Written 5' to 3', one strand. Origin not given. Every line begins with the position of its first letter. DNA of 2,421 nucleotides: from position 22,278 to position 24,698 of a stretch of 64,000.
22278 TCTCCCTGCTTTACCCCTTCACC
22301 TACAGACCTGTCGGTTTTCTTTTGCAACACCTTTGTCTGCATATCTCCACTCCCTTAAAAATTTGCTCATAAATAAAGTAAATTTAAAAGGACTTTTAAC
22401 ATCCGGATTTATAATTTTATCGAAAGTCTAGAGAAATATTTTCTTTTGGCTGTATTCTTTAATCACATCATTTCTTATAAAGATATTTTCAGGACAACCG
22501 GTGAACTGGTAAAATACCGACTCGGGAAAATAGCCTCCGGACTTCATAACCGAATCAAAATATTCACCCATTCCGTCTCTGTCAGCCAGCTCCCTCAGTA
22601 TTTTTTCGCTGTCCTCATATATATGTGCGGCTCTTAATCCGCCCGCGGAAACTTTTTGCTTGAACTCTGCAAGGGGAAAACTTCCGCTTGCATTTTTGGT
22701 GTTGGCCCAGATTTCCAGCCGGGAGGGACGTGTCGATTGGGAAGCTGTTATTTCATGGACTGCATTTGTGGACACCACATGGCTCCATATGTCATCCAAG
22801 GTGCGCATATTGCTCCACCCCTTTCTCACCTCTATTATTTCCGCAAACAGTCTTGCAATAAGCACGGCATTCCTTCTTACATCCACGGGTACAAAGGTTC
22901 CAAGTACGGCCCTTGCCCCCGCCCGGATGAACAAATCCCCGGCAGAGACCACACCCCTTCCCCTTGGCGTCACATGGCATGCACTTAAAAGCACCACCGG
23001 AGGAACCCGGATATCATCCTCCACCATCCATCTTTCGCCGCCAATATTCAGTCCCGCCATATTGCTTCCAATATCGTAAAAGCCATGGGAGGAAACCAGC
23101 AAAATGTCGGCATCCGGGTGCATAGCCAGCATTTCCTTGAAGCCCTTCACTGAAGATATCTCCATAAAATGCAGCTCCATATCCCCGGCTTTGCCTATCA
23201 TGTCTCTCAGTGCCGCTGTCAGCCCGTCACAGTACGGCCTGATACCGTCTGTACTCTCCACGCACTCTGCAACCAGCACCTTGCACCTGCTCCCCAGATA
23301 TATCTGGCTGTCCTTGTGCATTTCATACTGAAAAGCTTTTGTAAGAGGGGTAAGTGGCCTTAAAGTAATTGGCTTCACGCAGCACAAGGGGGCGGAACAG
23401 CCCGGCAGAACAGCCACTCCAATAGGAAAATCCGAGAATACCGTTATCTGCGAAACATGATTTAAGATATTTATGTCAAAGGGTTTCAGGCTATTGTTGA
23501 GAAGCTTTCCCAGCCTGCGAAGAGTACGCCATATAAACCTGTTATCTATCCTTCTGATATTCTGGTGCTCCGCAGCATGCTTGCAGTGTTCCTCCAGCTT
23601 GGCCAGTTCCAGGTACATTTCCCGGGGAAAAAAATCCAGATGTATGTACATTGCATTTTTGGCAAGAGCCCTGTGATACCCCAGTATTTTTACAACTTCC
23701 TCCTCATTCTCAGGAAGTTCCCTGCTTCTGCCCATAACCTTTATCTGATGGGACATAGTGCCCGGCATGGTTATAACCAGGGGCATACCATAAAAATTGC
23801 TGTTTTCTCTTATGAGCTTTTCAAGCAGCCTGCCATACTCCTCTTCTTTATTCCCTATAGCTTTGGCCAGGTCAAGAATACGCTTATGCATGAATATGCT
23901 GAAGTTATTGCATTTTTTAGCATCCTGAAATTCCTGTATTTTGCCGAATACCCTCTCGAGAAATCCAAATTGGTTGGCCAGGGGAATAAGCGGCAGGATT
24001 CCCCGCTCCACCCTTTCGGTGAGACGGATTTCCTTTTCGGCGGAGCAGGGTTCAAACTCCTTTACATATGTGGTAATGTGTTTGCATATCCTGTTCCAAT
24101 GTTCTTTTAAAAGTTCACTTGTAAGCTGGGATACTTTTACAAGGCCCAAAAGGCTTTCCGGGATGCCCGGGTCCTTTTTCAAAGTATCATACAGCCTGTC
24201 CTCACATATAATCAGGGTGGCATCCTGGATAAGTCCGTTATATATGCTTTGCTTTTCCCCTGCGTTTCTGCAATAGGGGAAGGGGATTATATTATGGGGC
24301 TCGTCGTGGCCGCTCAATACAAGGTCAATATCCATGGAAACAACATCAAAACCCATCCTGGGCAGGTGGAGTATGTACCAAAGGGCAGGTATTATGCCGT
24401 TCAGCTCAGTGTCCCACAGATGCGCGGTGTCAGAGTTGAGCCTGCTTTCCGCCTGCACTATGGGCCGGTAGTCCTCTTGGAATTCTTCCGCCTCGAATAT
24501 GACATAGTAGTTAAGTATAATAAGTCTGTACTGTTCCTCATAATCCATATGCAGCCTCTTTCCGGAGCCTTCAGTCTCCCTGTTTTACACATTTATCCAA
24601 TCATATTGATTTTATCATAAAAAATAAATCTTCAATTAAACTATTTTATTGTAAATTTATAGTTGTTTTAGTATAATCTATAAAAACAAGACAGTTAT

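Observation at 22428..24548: CHAT-domain caspase-like protease with a large novel N-terminal region, co-directional with the toxin module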

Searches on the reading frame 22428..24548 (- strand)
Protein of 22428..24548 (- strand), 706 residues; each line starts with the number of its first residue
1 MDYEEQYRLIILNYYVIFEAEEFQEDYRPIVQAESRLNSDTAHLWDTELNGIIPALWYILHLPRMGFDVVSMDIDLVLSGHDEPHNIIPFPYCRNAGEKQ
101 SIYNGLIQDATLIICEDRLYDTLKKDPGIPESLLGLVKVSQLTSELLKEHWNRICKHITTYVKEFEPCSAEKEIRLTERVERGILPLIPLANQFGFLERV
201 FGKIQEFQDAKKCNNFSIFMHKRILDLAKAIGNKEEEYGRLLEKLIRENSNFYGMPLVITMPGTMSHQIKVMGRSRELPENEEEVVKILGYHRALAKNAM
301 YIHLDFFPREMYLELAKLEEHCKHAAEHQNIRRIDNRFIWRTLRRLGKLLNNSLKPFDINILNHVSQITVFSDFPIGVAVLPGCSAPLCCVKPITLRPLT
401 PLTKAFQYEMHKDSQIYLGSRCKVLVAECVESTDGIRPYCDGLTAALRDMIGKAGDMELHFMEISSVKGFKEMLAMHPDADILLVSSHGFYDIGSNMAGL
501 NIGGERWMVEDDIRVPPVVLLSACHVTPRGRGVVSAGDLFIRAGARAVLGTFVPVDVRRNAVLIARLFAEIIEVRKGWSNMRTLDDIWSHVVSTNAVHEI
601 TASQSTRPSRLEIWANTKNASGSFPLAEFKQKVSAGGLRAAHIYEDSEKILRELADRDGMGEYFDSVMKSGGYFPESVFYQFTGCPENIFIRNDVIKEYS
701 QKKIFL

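Call 7: search_protein_families(library=pfam, proteins=[window:22428-24548:-], max_evalue=0.01)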
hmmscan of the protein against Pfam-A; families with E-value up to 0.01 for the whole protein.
window:22428-24548:- (706 aa): 1 family
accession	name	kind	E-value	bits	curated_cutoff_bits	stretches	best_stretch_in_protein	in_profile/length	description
PF12770.12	CHAT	-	0.0002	21.4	24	1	470-570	135-248/289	CHAT domain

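Call 8: search_protein_families(library=padloc, proteins=[window:22428-24548:-], max_evalue=0.01)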
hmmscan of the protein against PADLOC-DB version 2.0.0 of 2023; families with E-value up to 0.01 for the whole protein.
window:22428-24548:- (706 aa): 1 family
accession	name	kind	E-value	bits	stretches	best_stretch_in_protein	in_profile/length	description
PDLC03831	BovA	-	2e-29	100.7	1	231-573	270-601/720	-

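Call 10: search_protein_families(library=ncbifam, proteins=[window:22428-24548:-], max_evalue=0.01)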
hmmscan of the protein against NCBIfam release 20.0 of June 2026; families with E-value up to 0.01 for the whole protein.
window:22428-24548:- (706 aa): 0 families

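Call 12: find_homologous_proteins(query=window:22428-24548:-)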
Query window:22428-24548:- (706 aa): 64 proteins with E <= 0.001 among 8000 candidates.
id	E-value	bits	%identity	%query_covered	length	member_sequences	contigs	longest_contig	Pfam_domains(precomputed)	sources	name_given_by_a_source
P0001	0.0e+0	1508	92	100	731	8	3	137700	-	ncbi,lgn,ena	-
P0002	0.0e+0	1030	63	99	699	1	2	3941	PF12770.13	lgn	-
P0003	0.0e+0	1021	62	100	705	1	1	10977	PF12770.13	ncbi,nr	ncbi:MAG: CHAT domain-containing protein [Bacillota bacterium]|nr:CHAT domain-containing protein [Ba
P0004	1.1e-293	994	61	99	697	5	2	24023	-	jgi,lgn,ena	-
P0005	3.1e-283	959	59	99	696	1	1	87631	-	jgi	-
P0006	2.0e-279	947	59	99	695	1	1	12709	PF12770.13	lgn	-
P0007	5.2e-277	939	60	99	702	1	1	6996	-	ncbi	-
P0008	2.1e-273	927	59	99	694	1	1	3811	-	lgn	-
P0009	1.0e-269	915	58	99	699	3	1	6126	PF12770.13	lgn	-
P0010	2.7e-269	913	59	99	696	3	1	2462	-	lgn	-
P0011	6.7e-269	912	57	99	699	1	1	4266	-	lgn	-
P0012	3.1e-268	910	57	99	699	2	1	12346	PF12770.13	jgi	jgi:hypothetical protein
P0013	2.4e-266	904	57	99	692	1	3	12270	PF12770.13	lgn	-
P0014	1.7e-265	901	57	100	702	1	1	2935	PF12770.13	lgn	-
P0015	2.2e-259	881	56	99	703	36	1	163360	PF12770.13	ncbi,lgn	-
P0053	1.1e-130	455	36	97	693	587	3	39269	PF12770.13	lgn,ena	-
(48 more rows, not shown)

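Call 14: find_related_loci(query=A1, collection=genome_contigs, flank=10000)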
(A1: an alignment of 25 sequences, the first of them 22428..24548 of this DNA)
Query A1 (706 aa) in genome_contigs; peptide patterns used: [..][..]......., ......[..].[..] (x = any residue, [..] = any of these).
127 stretches matched a pattern; 42 encode a relative of the query (tblastn E <= 1e-3); 39 distinct loci.
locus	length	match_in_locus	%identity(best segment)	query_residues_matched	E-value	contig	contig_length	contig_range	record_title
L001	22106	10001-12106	92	1-702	0e+0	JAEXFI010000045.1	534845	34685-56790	MAG: Bacillota bacterium isolate OH_HBB_241 k127_668361, whole genome shotgun sequence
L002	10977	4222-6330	62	1-703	0e+0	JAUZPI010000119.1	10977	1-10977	MAG: Bacillota bacterium isolate bin61(3d) FBKKOBCF_119, whole genome shotgun sequence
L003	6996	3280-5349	60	5-702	0e+0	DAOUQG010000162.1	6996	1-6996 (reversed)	MAG TPA_asm: Thermohalobacteraceae bacterium isolate CSMAG_120 CSMAG_120_k141_1677569_length_6996_cov_9.9816, whole geno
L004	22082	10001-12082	57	1-699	0e+0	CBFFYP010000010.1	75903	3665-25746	MAG: uncultured Lachnospiraceae bacterium isolate ena-SAMPLE-TAB-24-07-2025-15:39:17:973-14924 genome assembly, contig:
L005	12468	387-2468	57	1-699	0e+0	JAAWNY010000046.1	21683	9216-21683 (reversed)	MAG: Lachnospiraceae bacterium isolate ABMPRH_195_2_1 SL341408_scaffold_3667, whole genome shotgun sequence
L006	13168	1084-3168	54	1-700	0e+0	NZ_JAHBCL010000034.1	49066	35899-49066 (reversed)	Fusibacter paucivorans strain DSM 12116 NODE_34_length_49066_cov_37.381735, whole genome shotgun sequence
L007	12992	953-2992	48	10-701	0e+0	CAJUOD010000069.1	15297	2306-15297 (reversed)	MAG TPA_asm: uncultured Oscillibacter sp. isolate MGBC145212 genome assembly, contig: MGBC145212.69, whole genome shotgu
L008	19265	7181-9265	54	1-700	0e+0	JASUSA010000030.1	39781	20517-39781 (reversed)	MAG: Clostridiales bacterium isolate DJKA81_NP-J24_bin.23 scaffold_130, whole genome shotgun sequence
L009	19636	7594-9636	48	10-702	0e+0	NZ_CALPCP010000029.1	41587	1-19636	Flintibacter muris strain DSM 110149 NODE_29_length_41587_cov_275.828692, whole genome shotgun sequence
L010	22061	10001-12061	39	10-701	8e-158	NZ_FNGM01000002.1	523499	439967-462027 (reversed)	Paenibacillus jilunlii strain CGMCC 1.10239, whole genome shotgun sequence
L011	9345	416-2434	39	2-694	8e-156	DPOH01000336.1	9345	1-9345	MAG TPA_asm: Clostridium sp. isolate UBA10317 contig_2608, whole genome shotgun sequence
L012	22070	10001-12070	39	6-699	4e-144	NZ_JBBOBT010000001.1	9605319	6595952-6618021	Paenibacillus sp. FSL H7-0331 PS01954_SAMN29228821_1, whole genome shotgun sequence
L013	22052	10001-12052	36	14-704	2e-138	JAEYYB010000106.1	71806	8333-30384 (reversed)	MAG: Bacillota bacterium isolate OH_CBlB_339 k127_1073952, whole genome shotgun sequence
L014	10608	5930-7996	37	1-705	6e-137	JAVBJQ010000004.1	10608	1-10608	MAG: Eubacteriales bacterium isolate GLO_MAG_00050 c_000010477011, whole genome shotgun sequence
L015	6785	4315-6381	36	12-705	6e-133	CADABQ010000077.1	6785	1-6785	MAG: uncultured Lachnospiraceae bacterium isolate RUG13148 genome assembly, contig: RUG13148_asm_77, whole genome shotgu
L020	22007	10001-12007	35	14-691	1e-123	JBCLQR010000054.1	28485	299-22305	Lachnospiraceae bacterium 62-26 voucher GPTB0109 scaffold54, whole genome shotgun sequence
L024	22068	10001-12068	41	12-705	1e-116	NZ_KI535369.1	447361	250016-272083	Catonella morbi ATCC 51271 Scfld3, whole genome shotgun sequence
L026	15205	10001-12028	32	14-695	5e-111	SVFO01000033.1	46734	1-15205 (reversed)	MAG: Lachnospiraceae bacterium isolate SIG334 NODE_876_length_46734_cov_17.086354, whole genome shotgun sequence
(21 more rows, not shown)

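Call 18: search_protein_families(library=pfam, proteins=[L002:6986-9037:+, L005:2911-5115:+, L011:2593-4596:+, L012:12296-14284:+, L020:12281-14083:+, L024:12424-14190:+, L004:7488-9590:+, L013:6630-9890:+, L026:12018-13589:+, L001:7426-9279:+], max_evalue=0.001)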
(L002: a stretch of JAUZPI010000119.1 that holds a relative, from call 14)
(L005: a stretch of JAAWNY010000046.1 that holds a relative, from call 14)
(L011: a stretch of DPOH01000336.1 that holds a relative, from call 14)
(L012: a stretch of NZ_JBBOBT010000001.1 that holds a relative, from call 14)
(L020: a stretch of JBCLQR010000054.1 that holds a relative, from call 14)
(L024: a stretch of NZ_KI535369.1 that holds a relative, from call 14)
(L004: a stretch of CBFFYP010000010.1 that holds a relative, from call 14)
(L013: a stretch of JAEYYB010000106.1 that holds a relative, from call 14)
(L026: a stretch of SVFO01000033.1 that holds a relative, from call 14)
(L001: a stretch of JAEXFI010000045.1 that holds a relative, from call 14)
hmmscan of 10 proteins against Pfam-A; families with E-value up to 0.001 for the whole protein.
L002:6986-9037:+ (683 aa): 2 families
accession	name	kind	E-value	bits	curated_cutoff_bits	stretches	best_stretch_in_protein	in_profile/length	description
PF03235.19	GmrSD_N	-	1e-36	127.4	33.2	1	10-217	3-199/199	GmrSD restriction endonuclease, N-terminal domain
PF07510.16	GmrSD_C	-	4.8e-26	91.7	23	1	407-538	1-137/138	GmrSD restriction endonucleases, C-terminal domain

L005:2911-5115:+ (734 aa): 3 families
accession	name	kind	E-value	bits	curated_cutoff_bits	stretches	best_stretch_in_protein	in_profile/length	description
PF02518.31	HATPase_c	-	1.6e-28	99.8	26.4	1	462-577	2-109/111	Histidine kinase-, DNA gyrase B-, and HSP90-like ATPase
PF00072.30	Response_reg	-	1.7e-26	93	30.2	1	610-726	1-110/111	Response regulator receiver domain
PF00512.31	HisKA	-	1.2e-19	70.5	26.9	1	348-414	1-66/66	His Kinase A (phospho-acceptor) domain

L011:2593-4596:+ (667 aa): 7 families
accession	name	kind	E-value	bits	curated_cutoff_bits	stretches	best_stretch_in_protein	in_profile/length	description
PF09848.15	SLFN-g3_helicase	-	6.1e-51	174.2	24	1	285-654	3-354/354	Schlafen group 3, DNA/RNA helicase domain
PF13173.12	AAA_14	-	8.5e-07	29.5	27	1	287-384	6-97/129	AAA domain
PF00270.35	DEAD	-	3.8e-05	23.9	26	0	273-335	18-64/167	DEAD/DEAH box helicase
PF00004.35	AAA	-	0.00043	21.2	21.2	0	288-366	3-73/131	ATPase family associated with various cellular activities (AAA)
PF13401.12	AAA_22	-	0.00046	21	27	0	287-375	9-109/130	AAA domain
PF04851.21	ResIII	-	0.00057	20.3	22.5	0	260-408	4-151/164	Type III restriction enzyme, res subunit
PF01443.25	Viral_helicase1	-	0.00093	19.5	21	0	287-426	2-137/228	Viral superfamily 1 RNA helicase core domain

L012:12296-14284:+ (662 aa): 7 families
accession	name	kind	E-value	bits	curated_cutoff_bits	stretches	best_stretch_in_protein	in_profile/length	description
PF13175.12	AAA_15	-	2.1e-27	97.2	32.1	2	5-84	2-78/374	AAA ATPase domain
PF20469.4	OLD-like_TOPRIM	-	2.1e-18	67.1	23.2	1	433-496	2-67/67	Overcoming lysogenization defect protein-like, TOPRIM domain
PF11398.14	DUF2813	-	4.6e-15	56.3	21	2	5-107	2-102/372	Protein of unknown function (DUF2813)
PF13304.12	AAA_21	-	8.7e-15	56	27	1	29-383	3-302/304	AAA domain, putative AbiEii toxin, Type IV TA system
PF13476.12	AAA_23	-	2.9e-10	41.6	27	1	8-214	1-193/201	AAA domain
PF02463.25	SMC_N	-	1.4e-05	25.1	40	1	5-82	1-82/220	RecF/RecN/SMC N terminal domain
PF13555.12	AAA_29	-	2.2e-05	24.6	27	1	7-52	2-49/61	P-loop containing region of AAA domain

L020:12281-14083:+ (600 aa): 3 families
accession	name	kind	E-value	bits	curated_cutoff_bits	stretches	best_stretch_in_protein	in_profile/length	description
PF13751.12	DDE_Tnp_1_6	-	3.5e-25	89.2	25.1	1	450-581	1-125/125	Transposase DDE domain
PF05598.16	DUF772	-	4.8e-06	26.9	23.1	1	72-138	1-69/74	Transposase domain (DUF772)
PF01609.27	DDE_Tnp_1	-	7.4e-05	23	23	1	324-576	7-199/200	Transposase DDE domain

L024:12424-14190:+ (588 aa): 2 families
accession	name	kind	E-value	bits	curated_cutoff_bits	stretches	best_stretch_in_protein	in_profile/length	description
PF18941.5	DUF5688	-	5.8e-82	275.9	34.5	1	229-524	1-290/290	Family of unknown function (DUF5688)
PF07275.16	ArdA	-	1.1e-42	146.7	27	1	13-190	1-155/155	Antirestriction protein (ArdA)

L004:7488-9590:+ (700 aa): 0 families

L013:6630-9890:+ (1086 aa): 3 families
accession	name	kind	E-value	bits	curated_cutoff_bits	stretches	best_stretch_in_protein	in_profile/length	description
PF04851.21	ResIII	-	4.9e-21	75.8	22.5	1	124-292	4-164/164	Type III restriction enzyme, res subunit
PF00270.35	DEAD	-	4.7e-11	43.2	26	1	148-292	19-162/167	DEAD/DEAH box helicase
PF00271.37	Helicase_C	-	1.3e-08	35.5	23.5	1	361-451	22-109/110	Helicase conserved C-terminal domain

L026:12018-13589:+ (523 aa): 0 families

L001:7426-9279:+ (617 aa): 7 families
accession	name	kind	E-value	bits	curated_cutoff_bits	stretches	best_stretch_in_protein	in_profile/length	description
PF02518.31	HATPase_c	-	5.3e-28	98.1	26.4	1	504-609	4-108/111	Histidine kinase-, DNA gyrase B-, and HSP90-like ATPase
PF00512.31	HisKA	-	6.4e-21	74.6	26.9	1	388-455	2-66/66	His Kinase A (phospho-acceptor) domain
PF00672.30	HAMP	-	1.4e-11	44.9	25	1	204-256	1-53/53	HAMP domain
PF13426.13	PAS_9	-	3.1e-09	37.5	27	1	284-380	5-103/103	PAS domain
PF00989.32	PAS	-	1.7e-06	28.4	22.6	1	274-376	5-111/113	PAS fold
PF08448.16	PAS_4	-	2.7e-06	28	23.1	1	277-382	2-109/110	PAS fold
PF13188.13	PAS_8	-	0.00047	20.4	21.8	0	274-310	5-38/65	PAS domain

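Call 19: search_solved_structures(query=A1, max_evalue=1, show_alignments=2)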
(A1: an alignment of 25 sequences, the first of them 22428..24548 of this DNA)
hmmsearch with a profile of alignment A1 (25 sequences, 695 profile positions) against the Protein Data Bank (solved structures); distinct sequences matched with E-value up to 1: 1.
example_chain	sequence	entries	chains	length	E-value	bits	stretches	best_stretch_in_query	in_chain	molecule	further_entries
6l93_A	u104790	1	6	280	0.27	12.6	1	139-242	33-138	Transient receptor potential cation channel subfamily V member 1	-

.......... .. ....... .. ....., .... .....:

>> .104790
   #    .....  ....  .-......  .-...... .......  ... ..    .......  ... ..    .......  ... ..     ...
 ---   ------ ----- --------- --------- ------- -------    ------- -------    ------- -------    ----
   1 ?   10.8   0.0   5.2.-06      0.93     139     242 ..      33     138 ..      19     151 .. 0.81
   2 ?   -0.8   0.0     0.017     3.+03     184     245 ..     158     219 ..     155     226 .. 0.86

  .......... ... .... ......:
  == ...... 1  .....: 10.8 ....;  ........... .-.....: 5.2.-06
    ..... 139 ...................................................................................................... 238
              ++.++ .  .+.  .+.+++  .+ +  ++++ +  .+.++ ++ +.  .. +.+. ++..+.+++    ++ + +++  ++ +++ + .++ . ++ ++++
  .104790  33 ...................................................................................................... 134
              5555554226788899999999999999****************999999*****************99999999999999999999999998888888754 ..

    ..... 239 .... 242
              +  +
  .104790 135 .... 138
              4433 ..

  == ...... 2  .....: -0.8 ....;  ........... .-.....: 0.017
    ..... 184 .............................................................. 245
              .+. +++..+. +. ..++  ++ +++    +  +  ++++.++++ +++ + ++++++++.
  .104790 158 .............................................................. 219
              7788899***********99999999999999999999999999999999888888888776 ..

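Call 40: search_protein_representatives(alignment_id=A1)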
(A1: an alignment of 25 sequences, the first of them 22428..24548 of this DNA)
Query: 25 sequences, 695 profile positions. Proteins with E-value up to 0.001 (for the whole library): 1079; up to 1e-10: 654; up to 1e-30: 236. The best 150 are listed.
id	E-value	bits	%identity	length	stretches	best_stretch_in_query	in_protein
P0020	0.0e+00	1063.4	-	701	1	1-691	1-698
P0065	1.1e-271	919.5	-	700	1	3-691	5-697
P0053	1.5e-266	902.5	-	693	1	9-691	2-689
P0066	3.3e-262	888.2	-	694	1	9-691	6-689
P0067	6.1e-256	867.5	-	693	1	4-689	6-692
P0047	6.7e-253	857.5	-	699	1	1-691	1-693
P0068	3.2e-237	805.6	-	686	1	4-687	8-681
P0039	1.8e-233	793.2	-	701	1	10-691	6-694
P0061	3.1e-226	769.3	-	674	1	9-689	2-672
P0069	1.1e-223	760.9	-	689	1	3-691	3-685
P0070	9.2e-223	757.8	-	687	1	5-682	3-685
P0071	6.2e-217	738.6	-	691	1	10-691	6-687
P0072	3.2e-212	723.0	-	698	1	7-691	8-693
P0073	6.7e-212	721.9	-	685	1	9-682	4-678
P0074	8.5e-212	721.6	-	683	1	10-685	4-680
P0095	1.5e-157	542.3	-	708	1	11-688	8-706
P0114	2.1e-139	482.3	-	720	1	14-690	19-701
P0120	4.7e-136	471.3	-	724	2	280-682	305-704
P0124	3.2e-134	465.2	-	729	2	280-690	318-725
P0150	1.7e-120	419.9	-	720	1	14-688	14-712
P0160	5.8e-115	401.5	-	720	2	280-682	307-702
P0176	1.5e-108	380.4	-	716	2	280-682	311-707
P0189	7.6e-99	348.3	-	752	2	280-685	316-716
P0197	3.7e-93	329.5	-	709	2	280-684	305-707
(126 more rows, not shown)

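Call 41: search_protein_families(library=padloc, proteins=[P0114, P0150, P0160, P0120, P0124, P0176, P0189, P0197, P0053, P0095], max_evalue=0.00001)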
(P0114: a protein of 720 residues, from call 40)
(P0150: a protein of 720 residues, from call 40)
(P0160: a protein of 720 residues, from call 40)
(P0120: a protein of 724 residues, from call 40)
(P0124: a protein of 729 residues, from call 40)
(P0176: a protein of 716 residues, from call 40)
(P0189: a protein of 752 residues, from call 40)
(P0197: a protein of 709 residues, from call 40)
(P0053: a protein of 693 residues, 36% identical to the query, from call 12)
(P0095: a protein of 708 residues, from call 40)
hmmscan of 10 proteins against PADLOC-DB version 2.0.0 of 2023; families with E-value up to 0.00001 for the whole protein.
P0114 (720 aa): 1 family
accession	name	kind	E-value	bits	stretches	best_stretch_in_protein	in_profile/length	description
PDLC03831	BovA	-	5.7e-17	59.5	1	289-695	311-715/720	-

P0150 (720 aa): 1 family
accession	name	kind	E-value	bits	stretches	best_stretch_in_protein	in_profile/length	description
PDLC03831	BovA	-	7.9e-18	62.4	1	497-707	504-714/720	-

P0160 (720 aa): 1 family
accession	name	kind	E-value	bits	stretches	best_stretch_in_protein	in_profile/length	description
PDLC03831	BovA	-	5.1e-18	63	1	341-701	349-712/720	-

P0120 (724 aa): 1 family
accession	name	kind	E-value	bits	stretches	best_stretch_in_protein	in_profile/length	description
PDLC03831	BovA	-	3.5e-23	80.1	1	440-604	452-616/720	-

P0124 (729 aa): 1 family
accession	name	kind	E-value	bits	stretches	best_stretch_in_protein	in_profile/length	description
PDLC03831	BovA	-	1.8e-22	77.8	1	348-718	345-714/720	-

P0176 (716 aa): 1 family
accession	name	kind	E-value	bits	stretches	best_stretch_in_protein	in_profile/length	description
PDLC03831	BovA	-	5e-13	46.5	1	486-595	490-604/720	-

P0189 (752 aa): 1 family
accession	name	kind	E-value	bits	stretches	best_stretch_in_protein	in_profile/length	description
PDLC03831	BovA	-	4.2e-18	63.3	1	310-610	309-611/720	-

P0197 (709 aa): 1 family
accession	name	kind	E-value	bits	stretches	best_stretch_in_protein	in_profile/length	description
PDLC03831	BovA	-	3.5e-29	99.9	1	264-599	284-609/720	-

P0053 (693 aa): 1 family
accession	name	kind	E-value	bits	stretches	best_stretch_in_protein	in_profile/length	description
PDLC03831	BovA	-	6.3e-32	109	1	301-681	338-714/720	-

P0095 (708 aa): 1 family
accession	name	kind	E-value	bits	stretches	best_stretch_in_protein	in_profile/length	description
PDLC03831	BovA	-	1.1e-45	154.4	1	300-703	313-716/720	-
